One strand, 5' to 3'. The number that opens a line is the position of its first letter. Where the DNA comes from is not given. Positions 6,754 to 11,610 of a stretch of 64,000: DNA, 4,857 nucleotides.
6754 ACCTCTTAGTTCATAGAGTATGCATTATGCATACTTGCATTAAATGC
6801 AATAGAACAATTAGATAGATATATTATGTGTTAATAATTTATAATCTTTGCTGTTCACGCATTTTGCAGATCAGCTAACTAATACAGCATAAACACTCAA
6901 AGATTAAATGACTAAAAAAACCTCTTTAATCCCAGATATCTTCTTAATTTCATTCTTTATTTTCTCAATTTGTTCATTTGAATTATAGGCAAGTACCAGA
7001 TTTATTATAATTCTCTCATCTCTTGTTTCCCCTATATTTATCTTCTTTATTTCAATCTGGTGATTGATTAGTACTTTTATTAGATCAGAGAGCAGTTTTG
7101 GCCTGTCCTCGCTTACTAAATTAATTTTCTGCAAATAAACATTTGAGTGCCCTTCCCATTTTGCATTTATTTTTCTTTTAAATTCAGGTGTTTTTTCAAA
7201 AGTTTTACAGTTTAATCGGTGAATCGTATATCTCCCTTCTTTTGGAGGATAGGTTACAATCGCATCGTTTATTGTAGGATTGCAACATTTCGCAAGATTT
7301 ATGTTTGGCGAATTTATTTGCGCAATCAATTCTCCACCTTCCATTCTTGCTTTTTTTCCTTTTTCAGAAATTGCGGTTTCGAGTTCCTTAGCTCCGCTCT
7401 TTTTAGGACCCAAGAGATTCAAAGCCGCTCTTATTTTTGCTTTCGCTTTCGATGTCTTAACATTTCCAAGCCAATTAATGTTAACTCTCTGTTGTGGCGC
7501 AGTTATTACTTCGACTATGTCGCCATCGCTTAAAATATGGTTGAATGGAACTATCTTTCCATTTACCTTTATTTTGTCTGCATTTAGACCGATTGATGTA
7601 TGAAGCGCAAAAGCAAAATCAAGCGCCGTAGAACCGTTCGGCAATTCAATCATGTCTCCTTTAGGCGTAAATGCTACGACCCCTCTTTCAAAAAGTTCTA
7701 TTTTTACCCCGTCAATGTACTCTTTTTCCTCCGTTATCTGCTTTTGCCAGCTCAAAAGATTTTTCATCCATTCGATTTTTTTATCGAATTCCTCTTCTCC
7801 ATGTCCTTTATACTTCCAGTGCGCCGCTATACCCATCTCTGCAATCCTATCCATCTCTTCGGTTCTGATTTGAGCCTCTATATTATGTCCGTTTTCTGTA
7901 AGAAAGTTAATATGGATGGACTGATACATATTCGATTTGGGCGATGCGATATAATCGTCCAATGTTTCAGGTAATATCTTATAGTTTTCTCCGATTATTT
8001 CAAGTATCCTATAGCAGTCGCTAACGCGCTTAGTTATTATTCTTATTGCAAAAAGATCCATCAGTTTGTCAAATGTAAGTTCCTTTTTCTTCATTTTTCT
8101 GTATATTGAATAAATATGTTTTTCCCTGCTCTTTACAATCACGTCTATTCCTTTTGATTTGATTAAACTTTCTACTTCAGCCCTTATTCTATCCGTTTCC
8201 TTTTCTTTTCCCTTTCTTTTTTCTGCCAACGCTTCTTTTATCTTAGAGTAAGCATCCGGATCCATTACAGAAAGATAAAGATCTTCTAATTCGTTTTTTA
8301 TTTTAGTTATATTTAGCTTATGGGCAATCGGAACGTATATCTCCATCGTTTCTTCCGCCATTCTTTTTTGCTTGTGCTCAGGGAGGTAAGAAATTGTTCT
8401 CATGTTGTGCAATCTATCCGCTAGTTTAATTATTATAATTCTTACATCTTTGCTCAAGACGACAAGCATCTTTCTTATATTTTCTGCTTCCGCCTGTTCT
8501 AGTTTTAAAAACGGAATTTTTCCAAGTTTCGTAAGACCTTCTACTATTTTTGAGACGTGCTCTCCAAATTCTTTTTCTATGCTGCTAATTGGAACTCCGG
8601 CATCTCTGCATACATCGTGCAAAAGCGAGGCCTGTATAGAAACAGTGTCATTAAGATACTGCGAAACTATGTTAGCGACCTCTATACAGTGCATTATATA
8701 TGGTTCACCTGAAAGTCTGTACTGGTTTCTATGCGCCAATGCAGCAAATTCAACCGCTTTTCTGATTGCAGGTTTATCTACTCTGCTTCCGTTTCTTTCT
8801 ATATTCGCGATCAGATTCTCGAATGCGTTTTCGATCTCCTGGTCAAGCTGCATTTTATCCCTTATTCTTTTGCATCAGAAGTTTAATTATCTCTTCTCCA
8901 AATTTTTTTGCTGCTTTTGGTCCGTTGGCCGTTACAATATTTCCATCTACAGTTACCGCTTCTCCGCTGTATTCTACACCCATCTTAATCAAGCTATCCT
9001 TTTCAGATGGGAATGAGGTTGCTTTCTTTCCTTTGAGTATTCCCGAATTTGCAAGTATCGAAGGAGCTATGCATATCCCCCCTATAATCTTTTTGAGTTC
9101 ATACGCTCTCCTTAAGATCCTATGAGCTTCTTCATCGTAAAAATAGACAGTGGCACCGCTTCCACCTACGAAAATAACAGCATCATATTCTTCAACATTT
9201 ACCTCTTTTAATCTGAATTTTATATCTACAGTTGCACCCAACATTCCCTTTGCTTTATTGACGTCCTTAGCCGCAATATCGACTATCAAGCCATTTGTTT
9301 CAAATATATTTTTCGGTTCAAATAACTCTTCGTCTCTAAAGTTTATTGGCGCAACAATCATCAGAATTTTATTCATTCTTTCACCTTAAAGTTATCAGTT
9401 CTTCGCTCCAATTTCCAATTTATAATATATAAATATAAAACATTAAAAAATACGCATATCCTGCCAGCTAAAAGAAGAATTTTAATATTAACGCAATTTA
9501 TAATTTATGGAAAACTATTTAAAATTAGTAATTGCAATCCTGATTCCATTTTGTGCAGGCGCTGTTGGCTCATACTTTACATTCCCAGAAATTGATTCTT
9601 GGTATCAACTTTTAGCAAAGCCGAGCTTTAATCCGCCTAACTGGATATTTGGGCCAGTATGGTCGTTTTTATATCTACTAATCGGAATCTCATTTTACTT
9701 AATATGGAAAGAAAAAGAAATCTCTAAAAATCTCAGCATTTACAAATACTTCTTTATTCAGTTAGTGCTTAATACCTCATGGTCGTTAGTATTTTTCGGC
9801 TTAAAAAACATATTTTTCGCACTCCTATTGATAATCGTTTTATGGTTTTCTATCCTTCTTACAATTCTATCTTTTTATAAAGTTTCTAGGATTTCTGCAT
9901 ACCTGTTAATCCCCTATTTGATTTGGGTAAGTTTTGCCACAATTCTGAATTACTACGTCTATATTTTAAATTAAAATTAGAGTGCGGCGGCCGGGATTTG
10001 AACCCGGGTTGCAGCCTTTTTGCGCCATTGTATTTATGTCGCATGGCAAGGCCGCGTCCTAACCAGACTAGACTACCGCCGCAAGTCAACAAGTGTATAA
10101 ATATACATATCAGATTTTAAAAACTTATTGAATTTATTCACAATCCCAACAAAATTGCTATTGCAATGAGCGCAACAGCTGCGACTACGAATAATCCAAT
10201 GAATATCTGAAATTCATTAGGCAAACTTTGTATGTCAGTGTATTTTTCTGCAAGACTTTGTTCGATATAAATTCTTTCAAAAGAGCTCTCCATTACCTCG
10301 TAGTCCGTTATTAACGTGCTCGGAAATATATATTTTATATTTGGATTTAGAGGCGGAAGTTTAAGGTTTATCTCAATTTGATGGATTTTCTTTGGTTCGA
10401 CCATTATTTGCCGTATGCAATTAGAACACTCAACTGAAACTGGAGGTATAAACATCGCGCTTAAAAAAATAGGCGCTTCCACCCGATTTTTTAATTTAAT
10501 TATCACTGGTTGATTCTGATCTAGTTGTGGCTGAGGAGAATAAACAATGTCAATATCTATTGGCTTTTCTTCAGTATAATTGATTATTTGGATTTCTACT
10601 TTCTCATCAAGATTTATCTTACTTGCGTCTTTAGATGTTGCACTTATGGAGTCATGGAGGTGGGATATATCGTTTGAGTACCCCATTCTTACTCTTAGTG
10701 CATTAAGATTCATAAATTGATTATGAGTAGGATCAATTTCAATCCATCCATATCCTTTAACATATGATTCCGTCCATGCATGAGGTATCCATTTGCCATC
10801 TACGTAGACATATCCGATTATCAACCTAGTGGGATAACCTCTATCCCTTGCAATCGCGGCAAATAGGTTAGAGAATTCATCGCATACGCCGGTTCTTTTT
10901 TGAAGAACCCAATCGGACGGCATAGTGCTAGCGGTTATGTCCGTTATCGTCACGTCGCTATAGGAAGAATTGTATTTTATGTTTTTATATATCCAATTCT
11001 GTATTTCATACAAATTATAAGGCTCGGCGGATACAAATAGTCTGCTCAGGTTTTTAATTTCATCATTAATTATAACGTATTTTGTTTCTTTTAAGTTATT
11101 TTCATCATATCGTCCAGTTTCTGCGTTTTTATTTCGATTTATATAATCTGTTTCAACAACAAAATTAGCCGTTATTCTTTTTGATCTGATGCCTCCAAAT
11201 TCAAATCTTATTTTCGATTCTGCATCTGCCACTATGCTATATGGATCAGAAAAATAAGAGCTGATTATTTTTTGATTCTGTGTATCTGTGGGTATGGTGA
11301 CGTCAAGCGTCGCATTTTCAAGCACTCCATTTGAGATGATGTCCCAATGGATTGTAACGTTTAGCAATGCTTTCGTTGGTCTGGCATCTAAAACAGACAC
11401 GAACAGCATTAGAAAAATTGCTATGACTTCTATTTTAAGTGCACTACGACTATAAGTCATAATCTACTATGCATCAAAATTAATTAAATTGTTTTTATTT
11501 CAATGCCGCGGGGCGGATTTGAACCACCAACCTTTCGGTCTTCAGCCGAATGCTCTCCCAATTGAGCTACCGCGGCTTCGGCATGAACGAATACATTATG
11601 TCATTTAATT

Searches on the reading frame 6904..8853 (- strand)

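Call 57: search_protein_families(library=pfam, proteins=[window:6904-8853:-], max_evalue=1e-10)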
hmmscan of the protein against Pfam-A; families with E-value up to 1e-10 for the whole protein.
window:6904-8853:- (649 aa): 4 families
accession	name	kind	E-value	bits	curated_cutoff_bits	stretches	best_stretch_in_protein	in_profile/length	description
PF13328.12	HD_4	-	2.2e-43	148.1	27.2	1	33-182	1-155/156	HD domain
PF04607.23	RelA_SpoT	-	3.2e-38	130.9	27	1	242-351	1-111/113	Region found in RelA / SpoT proteins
PF02824.27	TGS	-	1.7e-15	57.2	22.2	1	394-451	3-60/60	TGS domain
PF13291.12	ACT_4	-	8.3e-11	42.9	27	0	571-645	3-78/80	ACT domain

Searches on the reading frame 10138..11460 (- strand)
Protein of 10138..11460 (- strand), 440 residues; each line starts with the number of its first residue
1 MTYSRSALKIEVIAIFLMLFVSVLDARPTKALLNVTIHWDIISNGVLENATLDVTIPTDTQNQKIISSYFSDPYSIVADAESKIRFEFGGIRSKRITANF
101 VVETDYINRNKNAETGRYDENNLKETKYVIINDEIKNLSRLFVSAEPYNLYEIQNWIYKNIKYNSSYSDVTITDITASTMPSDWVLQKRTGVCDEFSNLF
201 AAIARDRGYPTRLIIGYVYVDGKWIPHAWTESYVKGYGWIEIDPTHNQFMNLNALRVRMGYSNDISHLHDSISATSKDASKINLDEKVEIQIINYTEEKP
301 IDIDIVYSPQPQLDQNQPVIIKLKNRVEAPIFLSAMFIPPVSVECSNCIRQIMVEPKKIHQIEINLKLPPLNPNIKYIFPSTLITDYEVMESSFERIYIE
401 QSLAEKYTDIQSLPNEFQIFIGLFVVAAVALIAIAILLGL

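Call 57: search_protein_families(library=pfam, proteins=[window:10138-11460:-], max_evalue=1e-10)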
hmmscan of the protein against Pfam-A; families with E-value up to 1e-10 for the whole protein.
window:10138-11460:- (440 aa): 1 family
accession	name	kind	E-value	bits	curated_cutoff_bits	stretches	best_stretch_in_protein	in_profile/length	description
PF01841.26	Transglut_core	-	1e-20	74.4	23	1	150-244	18-108/108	Transglutaminase-like superfamily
